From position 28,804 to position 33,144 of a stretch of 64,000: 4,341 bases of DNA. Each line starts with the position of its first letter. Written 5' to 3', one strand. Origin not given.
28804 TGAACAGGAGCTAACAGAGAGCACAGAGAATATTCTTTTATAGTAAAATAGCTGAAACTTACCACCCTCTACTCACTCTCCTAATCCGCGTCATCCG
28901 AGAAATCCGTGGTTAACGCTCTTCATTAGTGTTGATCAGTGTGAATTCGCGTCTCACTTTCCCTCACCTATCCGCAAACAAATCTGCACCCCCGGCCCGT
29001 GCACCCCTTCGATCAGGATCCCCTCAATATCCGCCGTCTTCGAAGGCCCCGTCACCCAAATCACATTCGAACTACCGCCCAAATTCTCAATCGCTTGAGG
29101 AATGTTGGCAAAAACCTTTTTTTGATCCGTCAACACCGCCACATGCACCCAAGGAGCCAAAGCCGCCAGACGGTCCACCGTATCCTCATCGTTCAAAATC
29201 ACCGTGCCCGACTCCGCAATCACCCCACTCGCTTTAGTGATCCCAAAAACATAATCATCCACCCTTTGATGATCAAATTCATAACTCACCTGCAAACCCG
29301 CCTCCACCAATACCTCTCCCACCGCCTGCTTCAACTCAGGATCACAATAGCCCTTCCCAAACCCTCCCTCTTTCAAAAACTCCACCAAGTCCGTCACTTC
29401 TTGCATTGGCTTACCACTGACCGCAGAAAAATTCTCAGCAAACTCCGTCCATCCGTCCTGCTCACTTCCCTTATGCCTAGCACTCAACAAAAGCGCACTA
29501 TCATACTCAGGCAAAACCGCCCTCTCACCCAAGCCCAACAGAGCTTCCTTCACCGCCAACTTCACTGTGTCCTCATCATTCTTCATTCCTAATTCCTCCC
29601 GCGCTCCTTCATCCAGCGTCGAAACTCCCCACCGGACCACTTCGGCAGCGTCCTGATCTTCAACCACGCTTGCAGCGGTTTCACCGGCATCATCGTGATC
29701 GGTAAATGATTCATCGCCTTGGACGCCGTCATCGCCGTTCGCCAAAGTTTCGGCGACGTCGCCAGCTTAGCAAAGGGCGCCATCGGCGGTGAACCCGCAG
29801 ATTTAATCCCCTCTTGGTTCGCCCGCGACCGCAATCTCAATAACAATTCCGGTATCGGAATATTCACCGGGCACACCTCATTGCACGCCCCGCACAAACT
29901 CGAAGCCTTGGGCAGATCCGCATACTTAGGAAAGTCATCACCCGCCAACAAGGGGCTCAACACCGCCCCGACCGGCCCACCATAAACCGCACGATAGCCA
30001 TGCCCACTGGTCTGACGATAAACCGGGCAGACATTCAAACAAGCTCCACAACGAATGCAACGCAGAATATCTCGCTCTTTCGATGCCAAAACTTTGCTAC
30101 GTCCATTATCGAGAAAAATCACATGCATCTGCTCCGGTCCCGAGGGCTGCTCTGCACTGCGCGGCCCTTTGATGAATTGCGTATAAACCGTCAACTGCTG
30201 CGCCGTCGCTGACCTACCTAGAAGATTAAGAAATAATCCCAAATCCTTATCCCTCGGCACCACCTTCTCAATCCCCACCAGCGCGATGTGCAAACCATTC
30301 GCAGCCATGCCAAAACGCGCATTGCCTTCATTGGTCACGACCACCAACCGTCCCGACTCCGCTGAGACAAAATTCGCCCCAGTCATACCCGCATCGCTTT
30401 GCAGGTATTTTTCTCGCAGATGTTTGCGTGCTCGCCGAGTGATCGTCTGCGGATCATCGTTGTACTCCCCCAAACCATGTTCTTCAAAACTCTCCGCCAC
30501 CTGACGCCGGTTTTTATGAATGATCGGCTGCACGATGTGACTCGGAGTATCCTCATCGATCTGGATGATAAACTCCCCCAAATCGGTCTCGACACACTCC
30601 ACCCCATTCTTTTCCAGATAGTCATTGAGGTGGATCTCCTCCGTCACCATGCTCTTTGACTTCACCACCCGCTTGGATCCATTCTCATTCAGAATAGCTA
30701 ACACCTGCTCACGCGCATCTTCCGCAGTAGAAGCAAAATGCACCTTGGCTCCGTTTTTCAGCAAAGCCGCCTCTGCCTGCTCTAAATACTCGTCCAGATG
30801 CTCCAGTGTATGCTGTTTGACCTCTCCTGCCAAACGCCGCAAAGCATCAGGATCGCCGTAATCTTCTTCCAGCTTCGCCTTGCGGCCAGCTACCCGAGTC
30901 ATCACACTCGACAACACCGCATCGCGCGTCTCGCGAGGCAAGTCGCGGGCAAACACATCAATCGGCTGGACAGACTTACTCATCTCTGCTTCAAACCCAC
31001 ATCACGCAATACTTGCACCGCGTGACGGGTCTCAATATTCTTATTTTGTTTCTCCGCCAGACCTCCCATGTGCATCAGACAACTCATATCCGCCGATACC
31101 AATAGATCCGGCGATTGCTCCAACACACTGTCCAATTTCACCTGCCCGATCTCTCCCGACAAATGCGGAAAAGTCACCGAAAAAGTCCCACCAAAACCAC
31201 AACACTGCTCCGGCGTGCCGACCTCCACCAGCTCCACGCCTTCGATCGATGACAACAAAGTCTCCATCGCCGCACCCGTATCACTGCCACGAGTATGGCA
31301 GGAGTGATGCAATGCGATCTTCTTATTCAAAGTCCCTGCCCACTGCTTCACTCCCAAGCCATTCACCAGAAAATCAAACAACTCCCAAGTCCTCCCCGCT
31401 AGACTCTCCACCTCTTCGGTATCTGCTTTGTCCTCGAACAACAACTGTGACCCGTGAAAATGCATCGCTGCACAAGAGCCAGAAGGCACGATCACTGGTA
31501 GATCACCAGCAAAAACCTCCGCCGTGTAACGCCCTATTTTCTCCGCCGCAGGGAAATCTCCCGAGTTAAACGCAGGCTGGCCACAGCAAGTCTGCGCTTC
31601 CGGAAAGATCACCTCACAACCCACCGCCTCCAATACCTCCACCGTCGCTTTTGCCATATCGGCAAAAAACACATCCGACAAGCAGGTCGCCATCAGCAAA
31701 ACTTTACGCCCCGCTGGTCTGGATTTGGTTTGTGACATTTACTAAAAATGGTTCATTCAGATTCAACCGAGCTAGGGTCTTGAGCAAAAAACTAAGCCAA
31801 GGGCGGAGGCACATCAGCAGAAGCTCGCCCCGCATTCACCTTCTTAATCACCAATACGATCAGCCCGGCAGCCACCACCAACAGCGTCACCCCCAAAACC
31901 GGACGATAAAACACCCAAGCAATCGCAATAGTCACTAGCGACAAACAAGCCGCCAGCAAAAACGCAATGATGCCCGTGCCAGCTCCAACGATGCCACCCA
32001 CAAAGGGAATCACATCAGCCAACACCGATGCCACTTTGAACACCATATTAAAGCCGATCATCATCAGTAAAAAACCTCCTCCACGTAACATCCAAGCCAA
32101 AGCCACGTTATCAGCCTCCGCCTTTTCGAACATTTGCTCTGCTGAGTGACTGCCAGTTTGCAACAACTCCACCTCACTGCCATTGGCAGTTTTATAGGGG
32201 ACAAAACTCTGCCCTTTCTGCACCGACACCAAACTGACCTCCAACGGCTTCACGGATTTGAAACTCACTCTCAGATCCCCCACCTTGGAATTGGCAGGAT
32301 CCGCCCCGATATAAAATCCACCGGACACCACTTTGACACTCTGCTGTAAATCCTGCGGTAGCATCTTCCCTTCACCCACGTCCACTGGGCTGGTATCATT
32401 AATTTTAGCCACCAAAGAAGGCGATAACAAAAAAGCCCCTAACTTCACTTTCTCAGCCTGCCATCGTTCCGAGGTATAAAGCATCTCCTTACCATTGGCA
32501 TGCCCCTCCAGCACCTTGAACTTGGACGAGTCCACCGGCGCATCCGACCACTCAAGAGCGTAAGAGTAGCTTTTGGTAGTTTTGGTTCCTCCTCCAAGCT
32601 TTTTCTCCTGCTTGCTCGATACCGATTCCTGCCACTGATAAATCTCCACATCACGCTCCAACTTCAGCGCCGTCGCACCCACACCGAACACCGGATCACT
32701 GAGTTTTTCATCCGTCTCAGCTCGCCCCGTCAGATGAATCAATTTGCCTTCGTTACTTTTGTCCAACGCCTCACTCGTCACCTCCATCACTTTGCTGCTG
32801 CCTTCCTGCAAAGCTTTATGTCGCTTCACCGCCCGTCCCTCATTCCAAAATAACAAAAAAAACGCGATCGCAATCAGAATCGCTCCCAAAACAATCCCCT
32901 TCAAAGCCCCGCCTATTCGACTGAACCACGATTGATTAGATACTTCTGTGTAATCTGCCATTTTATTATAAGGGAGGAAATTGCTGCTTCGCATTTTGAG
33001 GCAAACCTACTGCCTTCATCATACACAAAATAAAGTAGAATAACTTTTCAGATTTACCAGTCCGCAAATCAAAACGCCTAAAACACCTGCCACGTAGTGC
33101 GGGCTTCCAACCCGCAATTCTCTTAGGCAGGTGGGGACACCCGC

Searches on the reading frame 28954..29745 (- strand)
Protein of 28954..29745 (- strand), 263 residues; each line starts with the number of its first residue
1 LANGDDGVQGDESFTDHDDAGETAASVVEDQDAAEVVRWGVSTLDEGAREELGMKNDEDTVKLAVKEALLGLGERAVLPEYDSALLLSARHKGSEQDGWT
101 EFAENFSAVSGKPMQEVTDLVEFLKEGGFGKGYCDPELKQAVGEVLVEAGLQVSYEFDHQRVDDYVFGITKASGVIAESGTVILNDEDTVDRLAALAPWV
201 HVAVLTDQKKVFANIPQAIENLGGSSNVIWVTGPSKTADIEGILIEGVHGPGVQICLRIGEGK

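Call 5: search_protein_families(library=pfam, proteins=[window:28954-29745:-], max_evalue=0.001)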
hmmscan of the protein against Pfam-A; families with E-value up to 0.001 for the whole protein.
window:28954-29745:- (263 aa): 1 family
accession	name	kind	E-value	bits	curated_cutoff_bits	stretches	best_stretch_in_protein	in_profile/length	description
PF02589.21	LUD_dom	-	6.2e-15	55.8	22.6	1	156-252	76-182/189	LUD domain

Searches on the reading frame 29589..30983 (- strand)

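Call 5: search_protein_families(library=pfam, proteins=[window:29589-30983:-], max_evalue=0.001)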
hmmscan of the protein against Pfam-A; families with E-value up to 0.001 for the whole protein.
window:29589-30983:- (464 aa): 12 families
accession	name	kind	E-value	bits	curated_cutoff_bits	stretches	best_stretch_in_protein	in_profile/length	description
PF02589.21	LUD_dom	-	2.5e-42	145.2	22.6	1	67-291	1-189/189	LUD domain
PF13183.11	Fer4_8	-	1.2e-14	55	27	1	307-375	3-68/68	4Fe-4S dicluster domain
PF11870.13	LutB_C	-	4.2e-08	33.9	26.8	1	401-462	31-87/88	Lactate utilisation protein B, C-terminal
PF13187.11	Fer4_9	-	4.4e-07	30.3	27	0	288-320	16-48/52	4Fe-4S dicluster domain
PF00037.32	Fer4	-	9.5e-07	28.8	21.1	1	308-321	7-20/24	4Fe-4S binding domain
PF13237.11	Fer4_10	-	1.2e-06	28.7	25.5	1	307-325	7-22/53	4Fe-4S dicluster domain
PF12798.12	Fer4_3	-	6.2e-06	27.1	27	0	309-321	1-13/15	4Fe-4S binding domain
PF12838.12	Fer4_7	-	1e-05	26.4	27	1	308-375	1-52/52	4Fe-4S dicluster domain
PF13484.11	Fer4_16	-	1.4e-05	26.2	30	0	308-321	1-14/66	4Fe-4S double cluster binding domain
PF12797.12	Fer4_2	-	4.6e-05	23.6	24.5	1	305-321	6-22/22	4Fe-4S binding domain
PF12837.12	Fer4_6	-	7.4e-05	23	25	0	307-322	7-22/24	4Fe-4S binding domain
PF13534.11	Fer4_17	-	0.00013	22.9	22.2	1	308-375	1-60/61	4Fe-4S dicluster domain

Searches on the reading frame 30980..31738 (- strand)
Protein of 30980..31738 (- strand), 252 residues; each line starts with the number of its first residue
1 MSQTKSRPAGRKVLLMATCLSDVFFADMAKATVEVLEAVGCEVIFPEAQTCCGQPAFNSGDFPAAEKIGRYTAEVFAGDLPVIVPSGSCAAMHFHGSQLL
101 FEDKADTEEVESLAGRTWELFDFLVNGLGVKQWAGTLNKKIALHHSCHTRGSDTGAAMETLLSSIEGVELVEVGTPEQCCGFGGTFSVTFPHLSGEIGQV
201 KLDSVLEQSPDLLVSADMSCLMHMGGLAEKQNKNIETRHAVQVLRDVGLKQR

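Call 5: search_protein_families(library=pfam, proteins=[window:30980-31738:-], max_evalue=0.001)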
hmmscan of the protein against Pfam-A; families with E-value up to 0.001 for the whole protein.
window:30980-31738:- (252 aa): 1 family
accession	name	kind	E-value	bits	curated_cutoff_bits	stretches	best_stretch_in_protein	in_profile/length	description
PF02754.22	CCG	-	1.9e-27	95.7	20.6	2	141-224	1-84/85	Cysteine-rich domain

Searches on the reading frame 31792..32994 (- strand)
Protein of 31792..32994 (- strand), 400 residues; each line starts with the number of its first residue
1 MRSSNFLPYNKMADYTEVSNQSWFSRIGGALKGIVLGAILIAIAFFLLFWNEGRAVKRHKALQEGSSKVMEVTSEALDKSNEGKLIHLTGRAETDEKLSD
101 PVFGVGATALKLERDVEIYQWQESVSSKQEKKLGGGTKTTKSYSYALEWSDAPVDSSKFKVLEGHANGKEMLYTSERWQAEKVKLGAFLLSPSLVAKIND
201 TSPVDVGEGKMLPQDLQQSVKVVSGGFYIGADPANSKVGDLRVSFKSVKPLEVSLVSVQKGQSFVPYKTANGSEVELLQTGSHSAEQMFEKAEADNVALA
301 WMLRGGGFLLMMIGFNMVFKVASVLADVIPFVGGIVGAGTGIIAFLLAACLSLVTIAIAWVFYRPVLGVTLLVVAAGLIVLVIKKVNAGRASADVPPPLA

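Call 5: search_protein_families(library=pfam, proteins=[window:31792-32994:-], max_evalue=0.001)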
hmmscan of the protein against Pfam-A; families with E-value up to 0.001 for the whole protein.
window:31792-32994:- (400 aa): 1 family
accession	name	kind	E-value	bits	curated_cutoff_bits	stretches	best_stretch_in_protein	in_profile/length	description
PF07787.17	TMEM43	-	1.3e-82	277.4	23.3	1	118-365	1-250/250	Transmembrane protein 43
